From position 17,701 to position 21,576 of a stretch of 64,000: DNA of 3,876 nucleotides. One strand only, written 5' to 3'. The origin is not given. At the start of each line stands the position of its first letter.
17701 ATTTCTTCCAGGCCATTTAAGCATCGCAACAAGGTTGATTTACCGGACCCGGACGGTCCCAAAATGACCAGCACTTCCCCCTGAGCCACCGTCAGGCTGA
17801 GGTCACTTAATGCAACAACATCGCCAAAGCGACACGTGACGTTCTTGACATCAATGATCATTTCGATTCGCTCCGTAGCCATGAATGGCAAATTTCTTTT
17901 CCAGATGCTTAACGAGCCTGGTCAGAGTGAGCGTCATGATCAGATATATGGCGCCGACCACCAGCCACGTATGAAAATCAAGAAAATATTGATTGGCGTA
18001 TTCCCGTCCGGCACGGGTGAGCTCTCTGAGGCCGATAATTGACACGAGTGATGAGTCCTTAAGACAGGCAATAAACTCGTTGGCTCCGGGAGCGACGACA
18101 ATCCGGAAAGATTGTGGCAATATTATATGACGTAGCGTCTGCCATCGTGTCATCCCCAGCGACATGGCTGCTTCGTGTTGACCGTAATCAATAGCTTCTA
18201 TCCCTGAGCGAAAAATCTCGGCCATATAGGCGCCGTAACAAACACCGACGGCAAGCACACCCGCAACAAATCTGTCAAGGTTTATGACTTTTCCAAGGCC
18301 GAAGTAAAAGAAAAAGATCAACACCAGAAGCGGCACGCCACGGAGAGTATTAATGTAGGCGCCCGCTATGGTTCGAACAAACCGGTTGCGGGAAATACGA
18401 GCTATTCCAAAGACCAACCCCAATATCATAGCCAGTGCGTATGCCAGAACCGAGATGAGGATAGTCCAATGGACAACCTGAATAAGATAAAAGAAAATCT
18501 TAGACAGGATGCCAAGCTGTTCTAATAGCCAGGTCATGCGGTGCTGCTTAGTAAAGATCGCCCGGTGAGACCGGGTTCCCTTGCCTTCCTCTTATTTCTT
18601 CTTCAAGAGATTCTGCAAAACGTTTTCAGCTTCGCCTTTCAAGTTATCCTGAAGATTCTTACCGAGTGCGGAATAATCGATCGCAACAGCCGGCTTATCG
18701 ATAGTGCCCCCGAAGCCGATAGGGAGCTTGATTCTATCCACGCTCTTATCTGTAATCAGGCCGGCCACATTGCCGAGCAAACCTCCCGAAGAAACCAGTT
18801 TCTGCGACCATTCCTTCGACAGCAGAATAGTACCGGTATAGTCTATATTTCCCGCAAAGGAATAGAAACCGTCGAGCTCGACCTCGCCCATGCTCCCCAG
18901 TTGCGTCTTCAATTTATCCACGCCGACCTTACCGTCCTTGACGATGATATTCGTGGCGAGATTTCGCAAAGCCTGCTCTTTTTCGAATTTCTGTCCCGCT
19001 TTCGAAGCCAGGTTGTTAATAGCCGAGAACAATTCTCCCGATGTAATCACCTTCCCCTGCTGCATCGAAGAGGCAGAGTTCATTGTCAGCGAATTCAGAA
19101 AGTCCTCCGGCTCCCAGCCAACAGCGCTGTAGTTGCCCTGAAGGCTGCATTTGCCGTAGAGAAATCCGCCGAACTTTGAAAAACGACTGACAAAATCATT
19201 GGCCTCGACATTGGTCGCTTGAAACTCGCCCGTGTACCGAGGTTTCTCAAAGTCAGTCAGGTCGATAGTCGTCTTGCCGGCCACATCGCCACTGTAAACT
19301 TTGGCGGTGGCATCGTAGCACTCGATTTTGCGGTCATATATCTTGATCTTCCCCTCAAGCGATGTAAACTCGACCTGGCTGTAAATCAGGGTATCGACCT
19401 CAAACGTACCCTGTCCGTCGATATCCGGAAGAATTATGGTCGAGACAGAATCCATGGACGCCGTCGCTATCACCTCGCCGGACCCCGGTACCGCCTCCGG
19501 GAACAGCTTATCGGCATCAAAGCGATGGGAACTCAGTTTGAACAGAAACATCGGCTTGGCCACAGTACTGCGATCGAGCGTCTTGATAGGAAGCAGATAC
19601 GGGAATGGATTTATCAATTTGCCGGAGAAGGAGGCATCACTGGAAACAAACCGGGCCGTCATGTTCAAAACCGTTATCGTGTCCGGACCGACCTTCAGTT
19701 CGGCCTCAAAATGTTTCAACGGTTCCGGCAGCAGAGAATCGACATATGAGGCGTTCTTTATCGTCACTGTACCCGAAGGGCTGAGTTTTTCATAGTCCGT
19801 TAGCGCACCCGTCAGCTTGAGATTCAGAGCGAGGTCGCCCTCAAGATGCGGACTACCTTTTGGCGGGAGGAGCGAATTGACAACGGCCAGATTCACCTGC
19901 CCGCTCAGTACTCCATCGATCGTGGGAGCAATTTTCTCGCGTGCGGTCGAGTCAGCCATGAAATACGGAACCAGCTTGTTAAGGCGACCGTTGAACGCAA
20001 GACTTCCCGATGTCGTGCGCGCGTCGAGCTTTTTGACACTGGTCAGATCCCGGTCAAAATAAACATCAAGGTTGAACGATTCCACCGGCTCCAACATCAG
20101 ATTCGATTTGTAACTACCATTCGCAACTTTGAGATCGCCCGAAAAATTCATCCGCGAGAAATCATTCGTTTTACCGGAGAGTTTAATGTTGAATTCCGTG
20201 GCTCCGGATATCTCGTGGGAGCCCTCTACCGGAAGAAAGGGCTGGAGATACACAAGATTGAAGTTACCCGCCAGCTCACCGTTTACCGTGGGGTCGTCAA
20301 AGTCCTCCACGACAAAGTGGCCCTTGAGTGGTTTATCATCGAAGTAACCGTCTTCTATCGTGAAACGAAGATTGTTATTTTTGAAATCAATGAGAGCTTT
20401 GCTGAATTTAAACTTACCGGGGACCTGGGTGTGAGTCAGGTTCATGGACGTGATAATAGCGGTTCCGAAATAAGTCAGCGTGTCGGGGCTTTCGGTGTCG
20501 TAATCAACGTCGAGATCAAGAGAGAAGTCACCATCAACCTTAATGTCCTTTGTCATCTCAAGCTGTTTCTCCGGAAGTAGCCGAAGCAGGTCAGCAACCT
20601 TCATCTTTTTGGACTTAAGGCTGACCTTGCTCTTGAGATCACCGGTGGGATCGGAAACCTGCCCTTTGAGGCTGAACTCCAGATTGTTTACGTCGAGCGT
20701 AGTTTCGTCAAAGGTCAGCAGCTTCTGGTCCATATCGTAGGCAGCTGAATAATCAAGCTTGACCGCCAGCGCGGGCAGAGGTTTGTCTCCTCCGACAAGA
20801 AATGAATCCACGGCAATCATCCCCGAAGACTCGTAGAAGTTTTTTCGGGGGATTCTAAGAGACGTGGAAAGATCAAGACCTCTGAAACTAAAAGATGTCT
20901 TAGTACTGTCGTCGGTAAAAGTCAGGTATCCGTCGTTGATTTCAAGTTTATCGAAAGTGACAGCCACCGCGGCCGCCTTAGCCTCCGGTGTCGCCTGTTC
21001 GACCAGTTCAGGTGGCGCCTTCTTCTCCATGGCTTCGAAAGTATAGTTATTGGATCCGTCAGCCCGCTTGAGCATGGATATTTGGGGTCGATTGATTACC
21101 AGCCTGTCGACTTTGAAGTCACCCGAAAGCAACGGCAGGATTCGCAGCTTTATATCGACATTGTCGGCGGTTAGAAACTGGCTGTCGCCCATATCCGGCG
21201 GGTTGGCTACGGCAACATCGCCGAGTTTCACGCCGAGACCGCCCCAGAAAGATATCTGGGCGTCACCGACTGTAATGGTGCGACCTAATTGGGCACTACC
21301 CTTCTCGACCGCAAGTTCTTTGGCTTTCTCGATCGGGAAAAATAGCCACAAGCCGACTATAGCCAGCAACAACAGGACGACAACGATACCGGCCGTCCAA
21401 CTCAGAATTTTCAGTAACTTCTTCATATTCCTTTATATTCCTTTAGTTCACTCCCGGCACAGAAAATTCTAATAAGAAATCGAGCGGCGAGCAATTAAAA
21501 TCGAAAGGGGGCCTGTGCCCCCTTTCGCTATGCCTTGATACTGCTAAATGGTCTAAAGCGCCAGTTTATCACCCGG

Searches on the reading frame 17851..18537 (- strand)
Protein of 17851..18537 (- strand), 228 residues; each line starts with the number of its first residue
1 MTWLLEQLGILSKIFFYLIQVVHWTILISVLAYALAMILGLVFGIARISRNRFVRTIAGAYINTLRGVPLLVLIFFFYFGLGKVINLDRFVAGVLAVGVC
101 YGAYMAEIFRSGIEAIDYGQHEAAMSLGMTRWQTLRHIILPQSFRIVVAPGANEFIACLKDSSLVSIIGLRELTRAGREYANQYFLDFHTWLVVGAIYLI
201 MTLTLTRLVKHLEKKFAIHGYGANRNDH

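Call 79: search_protein_families(library=ncbifam, proteins=[window:17851-18537:-], max_evalue=0.00001)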
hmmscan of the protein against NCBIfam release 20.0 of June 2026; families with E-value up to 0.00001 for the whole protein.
window:17851-18537:- (228 aa): 14 families
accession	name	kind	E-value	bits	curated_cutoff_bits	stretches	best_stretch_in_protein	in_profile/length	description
NF007028.0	PRK09494.1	equivalog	1e-44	153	303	1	16-218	13-218/219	glutamine ABC transporter permease GlnP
TIGR03003.1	ectoine_ehuD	equivalog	1.3e-44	152.7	205.2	1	13-215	8-211/212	ectoine/hydroxyectoine ABC transporter permease subunit EhuD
NF011680.0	PRK15100.1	equivalog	2.6e-44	151.7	300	1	13-217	10-215/222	cystine ABC transporter permease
TIGR03004.1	ectoine_ehuC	equivalog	1.4e-39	136.2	196.95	1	18-216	7-206/214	ectoine/hydroxyectoine ABC transporter permease subunit EhuC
NF008337.0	PRK11123.1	equivalog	1.2e-32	113.3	277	2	85-219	99-233/238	arginine ABC transporter permease ArtQ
NF011714.0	PRK15135.1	subfamily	4.2e-31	108.5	319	1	21-218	12-221/228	histidine ABC transporter permease HisQ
NF011687.0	PRK15107.1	equivalog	1.3e-28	100.5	318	1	16-215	14-222/224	glutamate/aspartate ABC transporter permease GltK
NF008336.0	PRK11122.1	equivalog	8.6e-26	91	248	1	15-216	5-215/222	arginine ABC transporter permease ArtM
TIGR01726.1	HEQRo_perm_3TM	subfamily_domain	1.5e-25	89.6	42.2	1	17-111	4-99/99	ABC transporter permease subunit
NF011651.0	PRK15069.1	subfamily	1.5e-22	80.1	306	1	23-218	24-230/237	histidine ABC transporter permease HisM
TIGR01097.1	PhnE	equivalog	1.4e-13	50.9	216.7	1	20-149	59-186/252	phosphonate ABC transporter, permease protein PhnE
TIGR00974.1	3a0107s02c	equivalog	3.1e-09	36.4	193.45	1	25-146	59-185/272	phosphate ABC transporter permease PstA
TIGR02138.1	phosphate_pstC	equivalog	5.2e-07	29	196.45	1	15-149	59-211/296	phosphate ABC transporter permease subunit PstC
NF008049.0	PRK10782.1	subfamily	1.6e-06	27.9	212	1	15-210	6-212/217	methionine ABC transporter permease MetI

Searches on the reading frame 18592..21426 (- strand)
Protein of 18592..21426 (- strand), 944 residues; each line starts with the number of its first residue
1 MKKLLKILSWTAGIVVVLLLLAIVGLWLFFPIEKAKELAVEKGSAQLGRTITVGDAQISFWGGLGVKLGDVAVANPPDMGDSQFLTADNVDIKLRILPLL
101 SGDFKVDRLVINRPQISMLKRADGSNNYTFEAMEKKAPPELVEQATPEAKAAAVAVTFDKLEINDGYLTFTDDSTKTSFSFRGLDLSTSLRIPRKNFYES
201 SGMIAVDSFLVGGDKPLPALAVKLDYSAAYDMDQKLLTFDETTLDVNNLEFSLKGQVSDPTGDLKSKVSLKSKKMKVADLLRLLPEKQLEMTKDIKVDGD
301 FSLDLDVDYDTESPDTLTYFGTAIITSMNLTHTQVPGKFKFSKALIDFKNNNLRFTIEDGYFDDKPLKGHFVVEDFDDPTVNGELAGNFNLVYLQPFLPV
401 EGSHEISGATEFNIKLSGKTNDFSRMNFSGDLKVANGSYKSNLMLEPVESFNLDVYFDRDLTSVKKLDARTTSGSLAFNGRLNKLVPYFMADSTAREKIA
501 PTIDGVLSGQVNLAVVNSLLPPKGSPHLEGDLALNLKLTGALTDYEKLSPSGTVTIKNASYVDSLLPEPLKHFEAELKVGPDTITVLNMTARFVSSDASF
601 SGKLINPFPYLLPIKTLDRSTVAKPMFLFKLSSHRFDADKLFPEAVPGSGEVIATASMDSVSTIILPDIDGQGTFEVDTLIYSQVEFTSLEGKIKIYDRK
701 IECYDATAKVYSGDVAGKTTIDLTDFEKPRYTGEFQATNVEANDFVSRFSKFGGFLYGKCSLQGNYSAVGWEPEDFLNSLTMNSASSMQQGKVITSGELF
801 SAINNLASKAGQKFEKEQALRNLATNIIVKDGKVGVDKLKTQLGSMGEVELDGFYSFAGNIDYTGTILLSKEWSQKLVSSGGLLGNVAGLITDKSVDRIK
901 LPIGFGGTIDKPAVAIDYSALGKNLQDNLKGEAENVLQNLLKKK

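Call 79: search_protein_families(library=ncbifam, proteins=[window:18592-21426:-], max_evalue=0.00001)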
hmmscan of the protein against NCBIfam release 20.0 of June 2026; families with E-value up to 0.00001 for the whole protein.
window:18592-21426:- (944 aa): 5 families
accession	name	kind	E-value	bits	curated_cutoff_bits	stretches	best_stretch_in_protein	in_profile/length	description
NF008091.0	PRK10833.1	equivalog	3.1e-13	49.1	412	1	651-843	322-517/618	outer membrane assembly protein AsmA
TIGR04411.1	T2SS_GspN_Lepto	equivalog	5e-09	36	50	1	13-107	7-94/280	type II secretion system protein GspN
TIGR03545.1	TIGR03545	subfamily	6.1e-08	31.7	173.35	1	10-156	4-148/556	TIGR03545 family protein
NF047952.2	ATportTamB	equivalog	1e-06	26.9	825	0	227-481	669-910/1240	autotransporter assembly complex protein TamB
NF047499.1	LIC_11026_fam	hypoth_equivalog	5e-06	24.7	325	0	64-192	61-193/1006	LIC_11026 family protein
